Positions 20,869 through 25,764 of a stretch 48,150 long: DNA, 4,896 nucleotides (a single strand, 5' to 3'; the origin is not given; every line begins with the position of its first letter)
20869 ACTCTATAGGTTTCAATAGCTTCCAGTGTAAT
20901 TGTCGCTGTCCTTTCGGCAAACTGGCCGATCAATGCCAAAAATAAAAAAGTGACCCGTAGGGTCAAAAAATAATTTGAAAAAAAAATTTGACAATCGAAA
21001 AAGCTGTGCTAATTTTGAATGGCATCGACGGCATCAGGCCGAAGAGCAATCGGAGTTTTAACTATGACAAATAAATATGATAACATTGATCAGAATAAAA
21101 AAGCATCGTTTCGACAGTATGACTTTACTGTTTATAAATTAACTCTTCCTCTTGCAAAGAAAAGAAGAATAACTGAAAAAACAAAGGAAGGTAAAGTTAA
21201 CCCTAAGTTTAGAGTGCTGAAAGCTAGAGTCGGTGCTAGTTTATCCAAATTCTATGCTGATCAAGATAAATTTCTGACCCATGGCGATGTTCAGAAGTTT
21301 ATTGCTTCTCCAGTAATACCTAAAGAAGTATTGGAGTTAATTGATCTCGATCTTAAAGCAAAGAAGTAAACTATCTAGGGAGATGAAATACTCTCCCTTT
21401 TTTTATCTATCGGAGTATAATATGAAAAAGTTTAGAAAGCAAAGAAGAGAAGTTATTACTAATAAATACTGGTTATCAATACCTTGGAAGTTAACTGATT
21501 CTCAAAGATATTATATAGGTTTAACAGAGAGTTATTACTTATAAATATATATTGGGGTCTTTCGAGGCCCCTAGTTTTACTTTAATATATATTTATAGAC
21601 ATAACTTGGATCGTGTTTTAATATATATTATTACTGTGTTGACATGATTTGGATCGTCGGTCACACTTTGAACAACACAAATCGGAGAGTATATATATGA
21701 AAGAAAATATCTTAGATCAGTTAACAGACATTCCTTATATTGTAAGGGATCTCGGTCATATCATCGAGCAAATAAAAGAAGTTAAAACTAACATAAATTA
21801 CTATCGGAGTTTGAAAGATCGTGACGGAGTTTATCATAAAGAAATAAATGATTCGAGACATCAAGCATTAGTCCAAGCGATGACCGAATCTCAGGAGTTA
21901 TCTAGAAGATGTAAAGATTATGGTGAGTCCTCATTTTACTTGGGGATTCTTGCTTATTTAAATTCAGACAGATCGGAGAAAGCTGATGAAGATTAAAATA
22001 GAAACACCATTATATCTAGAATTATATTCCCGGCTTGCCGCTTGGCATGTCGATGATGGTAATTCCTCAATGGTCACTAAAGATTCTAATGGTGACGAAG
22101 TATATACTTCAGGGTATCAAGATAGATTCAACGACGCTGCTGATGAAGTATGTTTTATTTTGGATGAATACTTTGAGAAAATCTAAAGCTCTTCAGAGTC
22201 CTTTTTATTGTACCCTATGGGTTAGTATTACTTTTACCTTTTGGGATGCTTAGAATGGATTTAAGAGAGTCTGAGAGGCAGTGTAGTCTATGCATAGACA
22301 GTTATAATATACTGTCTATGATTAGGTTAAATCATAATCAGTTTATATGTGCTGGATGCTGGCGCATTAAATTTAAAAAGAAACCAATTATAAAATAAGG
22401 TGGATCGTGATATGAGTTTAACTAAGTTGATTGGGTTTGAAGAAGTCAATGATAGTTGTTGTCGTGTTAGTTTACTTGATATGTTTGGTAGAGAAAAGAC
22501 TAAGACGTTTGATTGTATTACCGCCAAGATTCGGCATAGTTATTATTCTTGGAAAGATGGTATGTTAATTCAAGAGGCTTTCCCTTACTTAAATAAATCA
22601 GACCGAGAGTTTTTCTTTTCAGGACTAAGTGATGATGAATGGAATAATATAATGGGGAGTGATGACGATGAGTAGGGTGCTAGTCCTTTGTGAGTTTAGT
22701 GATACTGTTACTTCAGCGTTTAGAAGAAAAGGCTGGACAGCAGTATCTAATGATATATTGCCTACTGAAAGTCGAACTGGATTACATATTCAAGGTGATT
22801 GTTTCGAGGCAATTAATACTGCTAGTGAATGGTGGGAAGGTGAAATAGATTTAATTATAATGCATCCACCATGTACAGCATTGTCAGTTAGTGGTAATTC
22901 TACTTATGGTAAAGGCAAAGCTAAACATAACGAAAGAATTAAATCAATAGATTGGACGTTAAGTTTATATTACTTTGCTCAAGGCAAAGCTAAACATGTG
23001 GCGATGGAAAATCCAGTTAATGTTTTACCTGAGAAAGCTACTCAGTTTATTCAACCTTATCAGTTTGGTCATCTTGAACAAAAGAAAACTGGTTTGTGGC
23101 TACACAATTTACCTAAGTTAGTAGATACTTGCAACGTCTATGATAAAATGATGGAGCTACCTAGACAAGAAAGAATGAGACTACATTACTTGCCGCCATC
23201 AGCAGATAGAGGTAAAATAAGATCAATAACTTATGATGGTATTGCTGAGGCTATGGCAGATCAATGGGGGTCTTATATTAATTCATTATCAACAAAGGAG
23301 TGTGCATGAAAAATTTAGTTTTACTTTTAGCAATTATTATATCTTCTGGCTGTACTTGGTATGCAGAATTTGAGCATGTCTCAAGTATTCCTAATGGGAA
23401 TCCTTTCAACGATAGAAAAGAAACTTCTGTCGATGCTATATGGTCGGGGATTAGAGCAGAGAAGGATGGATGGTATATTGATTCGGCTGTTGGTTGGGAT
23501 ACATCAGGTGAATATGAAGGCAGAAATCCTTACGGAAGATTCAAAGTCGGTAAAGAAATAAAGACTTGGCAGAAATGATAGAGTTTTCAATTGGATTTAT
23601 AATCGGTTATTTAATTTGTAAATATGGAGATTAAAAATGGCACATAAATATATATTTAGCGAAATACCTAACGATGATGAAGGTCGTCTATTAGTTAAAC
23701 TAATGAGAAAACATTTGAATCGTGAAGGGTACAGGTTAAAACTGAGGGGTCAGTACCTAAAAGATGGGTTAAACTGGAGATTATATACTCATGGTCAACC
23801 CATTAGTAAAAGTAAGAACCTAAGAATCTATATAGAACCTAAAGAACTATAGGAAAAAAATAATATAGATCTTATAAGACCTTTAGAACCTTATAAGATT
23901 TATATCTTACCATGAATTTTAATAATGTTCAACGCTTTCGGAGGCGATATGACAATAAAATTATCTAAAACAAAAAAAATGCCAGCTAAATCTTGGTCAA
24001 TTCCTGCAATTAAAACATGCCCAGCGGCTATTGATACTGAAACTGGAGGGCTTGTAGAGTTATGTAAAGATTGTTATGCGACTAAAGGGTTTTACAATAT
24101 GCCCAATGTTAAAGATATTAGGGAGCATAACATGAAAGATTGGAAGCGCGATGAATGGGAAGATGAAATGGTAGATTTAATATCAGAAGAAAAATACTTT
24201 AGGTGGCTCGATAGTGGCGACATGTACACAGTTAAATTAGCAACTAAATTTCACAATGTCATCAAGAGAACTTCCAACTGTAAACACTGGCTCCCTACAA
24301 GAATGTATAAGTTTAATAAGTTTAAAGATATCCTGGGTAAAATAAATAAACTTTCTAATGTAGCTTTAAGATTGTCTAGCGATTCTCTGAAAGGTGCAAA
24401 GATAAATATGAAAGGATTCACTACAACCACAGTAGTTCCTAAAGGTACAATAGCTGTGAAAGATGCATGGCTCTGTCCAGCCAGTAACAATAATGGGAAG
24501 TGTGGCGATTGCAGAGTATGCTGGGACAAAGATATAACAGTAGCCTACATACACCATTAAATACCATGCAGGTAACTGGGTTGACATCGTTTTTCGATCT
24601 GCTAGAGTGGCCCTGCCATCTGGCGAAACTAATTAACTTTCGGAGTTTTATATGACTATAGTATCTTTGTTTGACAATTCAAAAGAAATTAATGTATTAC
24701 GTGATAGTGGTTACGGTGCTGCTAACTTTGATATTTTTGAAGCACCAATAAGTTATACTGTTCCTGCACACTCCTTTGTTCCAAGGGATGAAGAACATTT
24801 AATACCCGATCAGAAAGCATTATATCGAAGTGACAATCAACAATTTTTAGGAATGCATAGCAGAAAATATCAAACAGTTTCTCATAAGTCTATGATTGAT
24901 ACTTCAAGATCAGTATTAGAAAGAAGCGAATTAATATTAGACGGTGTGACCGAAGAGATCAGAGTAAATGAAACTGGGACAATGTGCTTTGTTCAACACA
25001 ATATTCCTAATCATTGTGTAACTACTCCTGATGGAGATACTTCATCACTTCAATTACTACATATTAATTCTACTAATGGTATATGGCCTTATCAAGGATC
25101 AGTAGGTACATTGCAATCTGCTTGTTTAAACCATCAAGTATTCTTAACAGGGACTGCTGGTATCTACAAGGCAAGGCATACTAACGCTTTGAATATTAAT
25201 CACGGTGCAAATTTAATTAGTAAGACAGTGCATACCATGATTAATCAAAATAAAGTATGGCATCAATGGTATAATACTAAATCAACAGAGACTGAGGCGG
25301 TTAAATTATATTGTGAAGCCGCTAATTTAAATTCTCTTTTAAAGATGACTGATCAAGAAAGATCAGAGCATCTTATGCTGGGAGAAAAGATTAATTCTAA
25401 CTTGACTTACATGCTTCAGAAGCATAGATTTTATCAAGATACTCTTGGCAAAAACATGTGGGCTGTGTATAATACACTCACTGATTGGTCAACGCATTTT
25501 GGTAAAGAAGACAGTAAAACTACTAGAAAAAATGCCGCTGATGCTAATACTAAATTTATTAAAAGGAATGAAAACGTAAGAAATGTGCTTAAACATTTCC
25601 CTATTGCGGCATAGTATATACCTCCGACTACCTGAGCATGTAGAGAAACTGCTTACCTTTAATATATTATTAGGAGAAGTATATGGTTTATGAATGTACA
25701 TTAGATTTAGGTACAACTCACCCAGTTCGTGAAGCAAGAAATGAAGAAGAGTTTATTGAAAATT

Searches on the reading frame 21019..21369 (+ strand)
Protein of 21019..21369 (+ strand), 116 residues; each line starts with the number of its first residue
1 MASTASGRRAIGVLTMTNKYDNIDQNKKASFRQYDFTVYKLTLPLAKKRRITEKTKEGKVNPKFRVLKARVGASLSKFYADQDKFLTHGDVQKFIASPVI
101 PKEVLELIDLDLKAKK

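Call 25: find_related_loci(query=window:21064-21366:+, collection=viral_contigs, flank=3000)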
Query window:21064-21366:+ (101 aa) in viral_contigs; peptide patterns used: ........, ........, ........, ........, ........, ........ (x = any residue, [..] = any of these).
150 stretches matched a pattern; 2 encode a relative of the query (tblastn E <= 1e-3); 2 distinct loci.
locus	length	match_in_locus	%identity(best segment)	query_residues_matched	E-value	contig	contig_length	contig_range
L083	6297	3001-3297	79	3-101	2e-51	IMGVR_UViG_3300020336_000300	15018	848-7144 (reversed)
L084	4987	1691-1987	79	3-101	2e-51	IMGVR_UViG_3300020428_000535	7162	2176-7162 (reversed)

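Call 28: find_related_loci(query=A1, collection=viral_contigs, flank=3000)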
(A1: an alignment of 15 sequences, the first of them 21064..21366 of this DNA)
Query A1 (101 aa) in viral_contigs; peptide patterns used: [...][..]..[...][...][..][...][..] (x = any residue, [..] = any of these).
101 stretches matched a pattern; 82 encode a relative of the query (tblastn E <= 1e-3); the best 80 are kept; 80 distinct loci.
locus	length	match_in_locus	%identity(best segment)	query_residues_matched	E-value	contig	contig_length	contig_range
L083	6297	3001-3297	79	3-101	7e-50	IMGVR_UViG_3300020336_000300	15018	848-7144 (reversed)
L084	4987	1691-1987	79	3-101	7e-50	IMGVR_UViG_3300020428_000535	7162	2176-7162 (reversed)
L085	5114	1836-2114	54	3-96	4e-32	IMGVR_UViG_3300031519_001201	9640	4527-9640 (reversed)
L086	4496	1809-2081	53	5-96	2e-31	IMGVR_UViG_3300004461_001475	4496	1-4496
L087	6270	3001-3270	53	3-93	4e-31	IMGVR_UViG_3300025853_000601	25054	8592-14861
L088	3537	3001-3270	53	3-93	4e-31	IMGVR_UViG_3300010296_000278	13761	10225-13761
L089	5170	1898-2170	55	1-93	9e-31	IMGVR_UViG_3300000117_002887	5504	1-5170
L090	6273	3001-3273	54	1-93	2e-30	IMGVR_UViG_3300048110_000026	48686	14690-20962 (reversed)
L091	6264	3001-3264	54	5-93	3e-30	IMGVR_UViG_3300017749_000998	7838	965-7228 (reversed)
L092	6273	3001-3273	54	1-93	2e-30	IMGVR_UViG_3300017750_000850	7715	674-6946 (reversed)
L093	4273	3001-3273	54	1-93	2e-30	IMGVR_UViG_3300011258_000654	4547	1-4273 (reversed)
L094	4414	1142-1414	54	1-93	4e-30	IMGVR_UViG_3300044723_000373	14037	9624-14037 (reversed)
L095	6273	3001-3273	53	1-93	3e-30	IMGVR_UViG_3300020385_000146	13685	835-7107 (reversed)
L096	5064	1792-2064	54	1-93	3e-30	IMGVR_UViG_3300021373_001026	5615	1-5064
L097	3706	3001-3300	50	3-100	8e-28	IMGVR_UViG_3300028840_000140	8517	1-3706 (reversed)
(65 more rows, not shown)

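Call 30: search_protein_families(library=pfam, proteins=[window:21064-21366:+], max_evalue=0.1)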
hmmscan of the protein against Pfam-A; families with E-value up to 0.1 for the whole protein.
window:21064-21366:+ (101 aa): 0 families

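Call 31: search_protein_families(library=phrogs, proteins=[window:21064-21366:+], max_evalue=0.01)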
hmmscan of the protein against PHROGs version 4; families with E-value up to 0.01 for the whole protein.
window:21064-21366:+ (101 aa): 0 families

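Call 79: search_solved_structures(query=A1, max_evalue=10)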
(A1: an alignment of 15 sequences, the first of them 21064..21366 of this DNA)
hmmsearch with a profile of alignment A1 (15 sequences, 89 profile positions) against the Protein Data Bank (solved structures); distinct sequences matched with E-value up to 10: 3.
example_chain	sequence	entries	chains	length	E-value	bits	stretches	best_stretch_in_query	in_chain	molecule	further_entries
7nj0_C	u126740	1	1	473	0.75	13.6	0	62-89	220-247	G2/mitotic-specific cyclin-B1,G2/mitotic-specific cyclin-B1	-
2jgz_B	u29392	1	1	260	0.81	13.5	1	62-89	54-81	G2/MITOTIC-SPECIFIC CYCLIN-B1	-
9skq_B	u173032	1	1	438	1.3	12.8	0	62-89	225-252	G2/mitotic-specific cyclin-B1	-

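Call 104: find_encoding_contigs(protein=window:21019-21369:+, flank=3000, max_places=10)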
Protein window:21019-21369:+ (116 aa): 15 contigs read that carry it; 9 places shown.
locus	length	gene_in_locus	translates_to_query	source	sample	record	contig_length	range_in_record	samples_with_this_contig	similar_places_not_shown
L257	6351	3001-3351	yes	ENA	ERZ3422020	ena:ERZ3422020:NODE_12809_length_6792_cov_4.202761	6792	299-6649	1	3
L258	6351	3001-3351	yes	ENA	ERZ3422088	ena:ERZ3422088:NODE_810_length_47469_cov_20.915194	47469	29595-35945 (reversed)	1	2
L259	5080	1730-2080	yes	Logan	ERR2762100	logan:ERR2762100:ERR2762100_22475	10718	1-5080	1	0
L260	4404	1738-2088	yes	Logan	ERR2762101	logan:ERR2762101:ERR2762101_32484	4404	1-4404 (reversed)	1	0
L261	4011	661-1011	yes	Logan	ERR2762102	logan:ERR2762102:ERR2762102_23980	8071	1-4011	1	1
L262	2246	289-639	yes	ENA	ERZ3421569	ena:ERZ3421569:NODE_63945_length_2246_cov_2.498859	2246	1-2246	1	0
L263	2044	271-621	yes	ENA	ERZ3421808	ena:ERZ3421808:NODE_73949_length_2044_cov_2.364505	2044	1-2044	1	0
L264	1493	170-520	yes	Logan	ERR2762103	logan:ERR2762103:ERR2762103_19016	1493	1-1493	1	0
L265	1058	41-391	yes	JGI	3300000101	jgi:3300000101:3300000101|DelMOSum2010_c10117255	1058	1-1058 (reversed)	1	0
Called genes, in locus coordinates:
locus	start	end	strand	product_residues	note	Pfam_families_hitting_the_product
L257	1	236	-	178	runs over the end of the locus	?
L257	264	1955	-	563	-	PF03237:Terminase_6N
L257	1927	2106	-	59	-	-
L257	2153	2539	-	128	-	-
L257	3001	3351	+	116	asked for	-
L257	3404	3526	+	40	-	-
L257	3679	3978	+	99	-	-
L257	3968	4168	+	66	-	-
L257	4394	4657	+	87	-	-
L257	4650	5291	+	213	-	-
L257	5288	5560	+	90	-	-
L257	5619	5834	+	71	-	-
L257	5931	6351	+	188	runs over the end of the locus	?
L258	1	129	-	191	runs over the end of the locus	-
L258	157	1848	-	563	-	PF03237:Terminase_6N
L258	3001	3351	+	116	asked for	-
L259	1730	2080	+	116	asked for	-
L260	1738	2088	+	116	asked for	-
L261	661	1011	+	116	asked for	-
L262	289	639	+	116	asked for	-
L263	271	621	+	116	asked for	-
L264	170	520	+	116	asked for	-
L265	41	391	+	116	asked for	-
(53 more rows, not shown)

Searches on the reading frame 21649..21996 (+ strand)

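Call 30: search_protein_families(library=pfam, proteins=[window:21649-21996:+], max_evalue=0.1)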
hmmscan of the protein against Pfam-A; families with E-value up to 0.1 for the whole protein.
window:21649-21996:+ (115 aa): 1 family
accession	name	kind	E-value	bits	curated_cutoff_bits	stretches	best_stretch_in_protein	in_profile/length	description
PF19533.4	Rab3-GAP_cat_C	-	0.028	14.7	27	1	34-85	49-102/203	Rab3 GTPase-activating protein catalytic subunit C-terminal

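Call 31: search_protein_families(library=phrogs, proteins=[window:21649-21996:+], max_evalue=0.01)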
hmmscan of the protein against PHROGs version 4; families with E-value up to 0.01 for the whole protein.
window:21649-21996:+ (115 aa): 1 family
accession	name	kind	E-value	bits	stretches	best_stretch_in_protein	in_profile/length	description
phrog_7168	-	DNA, RNA and nucleotide metabolism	0.0033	17.9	0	64-106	25-67/284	homing endonuclease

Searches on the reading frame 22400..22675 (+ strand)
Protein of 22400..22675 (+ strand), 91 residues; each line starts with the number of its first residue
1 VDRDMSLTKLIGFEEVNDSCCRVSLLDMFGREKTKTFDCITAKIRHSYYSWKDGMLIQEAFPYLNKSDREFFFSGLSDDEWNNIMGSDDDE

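Call 30: search_protein_families(library=pfam, proteins=[window:22400-22675:+], max_evalue=0.1)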
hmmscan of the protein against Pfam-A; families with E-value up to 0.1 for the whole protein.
window:22400-22675:+ (91 aa): 1 family
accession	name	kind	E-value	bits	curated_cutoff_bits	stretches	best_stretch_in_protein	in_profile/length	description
PF16124.10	RecQ_Zn_bind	-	0.049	14.8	25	1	6-39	27-59/66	RecQ zinc-binding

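Call 31: search_protein_families(library=phrogs, proteins=[window:22400-22675:+], max_evalue=0.01)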
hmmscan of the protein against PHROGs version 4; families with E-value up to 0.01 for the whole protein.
window:22400-22675:+ (91 aa): 1 family
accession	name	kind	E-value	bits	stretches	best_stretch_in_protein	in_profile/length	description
phrog_20898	-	unknown function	1.9e-11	45.1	1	45-91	52-98/99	-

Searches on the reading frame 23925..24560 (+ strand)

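Call 42: search_protein_families(library=phrogs, proteins=[window:23925-24560:+], max_evalue=0.001)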
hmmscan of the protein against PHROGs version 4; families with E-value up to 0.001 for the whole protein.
window:23925-24560:+ (211 aa): 2 families
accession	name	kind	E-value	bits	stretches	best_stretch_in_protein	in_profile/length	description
phrog_1392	-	unknown function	1e-28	101.6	1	16-209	64-276/296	-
phrog_2554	-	unknown function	5.2e-06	26.7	1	30-211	347-512/529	-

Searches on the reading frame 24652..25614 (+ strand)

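Call 42: search_protein_families(library=phrogs, proteins=[window:24652-25614:+], max_evalue=0.001)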
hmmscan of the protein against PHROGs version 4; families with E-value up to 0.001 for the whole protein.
window:24652-25614:+ (320 aa): 1 family
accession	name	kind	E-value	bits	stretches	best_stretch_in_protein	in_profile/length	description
phrog_1221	-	unknown function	1.7e-25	90.9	1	25-298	61-323/355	-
